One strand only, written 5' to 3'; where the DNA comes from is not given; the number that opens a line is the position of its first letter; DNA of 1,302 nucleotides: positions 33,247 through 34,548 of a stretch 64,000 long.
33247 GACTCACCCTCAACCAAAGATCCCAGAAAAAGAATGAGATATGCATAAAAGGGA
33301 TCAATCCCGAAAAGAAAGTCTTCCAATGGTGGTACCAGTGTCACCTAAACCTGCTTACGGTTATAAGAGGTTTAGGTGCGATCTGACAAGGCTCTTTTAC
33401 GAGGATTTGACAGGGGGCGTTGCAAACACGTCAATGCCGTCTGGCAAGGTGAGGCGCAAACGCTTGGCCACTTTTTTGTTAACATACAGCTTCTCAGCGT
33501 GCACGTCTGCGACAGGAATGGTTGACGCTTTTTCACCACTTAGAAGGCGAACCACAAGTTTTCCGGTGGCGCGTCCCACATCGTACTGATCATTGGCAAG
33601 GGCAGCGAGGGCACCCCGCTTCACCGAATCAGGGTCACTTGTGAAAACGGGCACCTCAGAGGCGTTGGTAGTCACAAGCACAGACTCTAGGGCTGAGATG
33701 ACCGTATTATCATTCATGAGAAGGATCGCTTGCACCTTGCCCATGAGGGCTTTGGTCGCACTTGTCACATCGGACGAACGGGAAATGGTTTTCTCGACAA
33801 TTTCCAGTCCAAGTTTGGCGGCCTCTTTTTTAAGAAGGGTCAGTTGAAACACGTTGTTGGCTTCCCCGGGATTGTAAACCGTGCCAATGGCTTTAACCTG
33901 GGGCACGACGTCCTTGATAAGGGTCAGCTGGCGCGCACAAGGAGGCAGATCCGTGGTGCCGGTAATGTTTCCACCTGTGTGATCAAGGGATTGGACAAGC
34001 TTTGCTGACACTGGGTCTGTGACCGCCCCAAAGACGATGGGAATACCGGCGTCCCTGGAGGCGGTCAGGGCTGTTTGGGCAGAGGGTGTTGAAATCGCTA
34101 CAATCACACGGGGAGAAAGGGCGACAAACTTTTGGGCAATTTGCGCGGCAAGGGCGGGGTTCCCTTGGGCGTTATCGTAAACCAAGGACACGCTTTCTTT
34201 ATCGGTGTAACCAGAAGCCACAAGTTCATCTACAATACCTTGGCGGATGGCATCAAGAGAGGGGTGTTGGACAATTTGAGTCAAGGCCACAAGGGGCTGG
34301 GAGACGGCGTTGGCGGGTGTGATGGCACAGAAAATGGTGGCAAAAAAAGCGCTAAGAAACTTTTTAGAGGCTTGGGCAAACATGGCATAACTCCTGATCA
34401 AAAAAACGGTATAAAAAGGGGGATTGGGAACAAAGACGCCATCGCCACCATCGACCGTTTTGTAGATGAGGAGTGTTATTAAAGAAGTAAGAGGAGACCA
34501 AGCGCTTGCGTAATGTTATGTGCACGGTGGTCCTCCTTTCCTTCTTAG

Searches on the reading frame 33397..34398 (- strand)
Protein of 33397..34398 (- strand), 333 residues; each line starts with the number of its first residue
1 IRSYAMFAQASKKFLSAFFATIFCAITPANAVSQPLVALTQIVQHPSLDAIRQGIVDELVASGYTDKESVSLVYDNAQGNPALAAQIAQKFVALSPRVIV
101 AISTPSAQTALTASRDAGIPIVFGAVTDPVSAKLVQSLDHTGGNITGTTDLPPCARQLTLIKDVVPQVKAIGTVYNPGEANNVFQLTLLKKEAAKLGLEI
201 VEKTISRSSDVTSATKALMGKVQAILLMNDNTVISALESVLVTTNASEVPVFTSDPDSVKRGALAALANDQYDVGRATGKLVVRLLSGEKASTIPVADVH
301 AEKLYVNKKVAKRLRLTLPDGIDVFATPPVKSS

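Call 49: search_protein_families(library=pfam, proteins=[window:33397-34398:-], max_evalue=0.001)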
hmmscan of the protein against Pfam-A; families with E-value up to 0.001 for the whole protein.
window:33397-34398:- (333 aa): 3 families
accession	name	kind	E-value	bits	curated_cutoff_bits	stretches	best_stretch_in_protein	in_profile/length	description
PF04392.18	ABC_sub_bind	-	1.1e-86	291.1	25.9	1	37-327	2-290/293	ABC transporter substrate binding protein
PF13407.12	Peripla_BP_4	-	1e-08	35.5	35.1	1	189-289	20-121/258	Periplasmic binding protein domain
PF13458.12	Peripla_BP_6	-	0.00068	19.8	31.7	1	41-232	15-201/343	Periplasmic binding protein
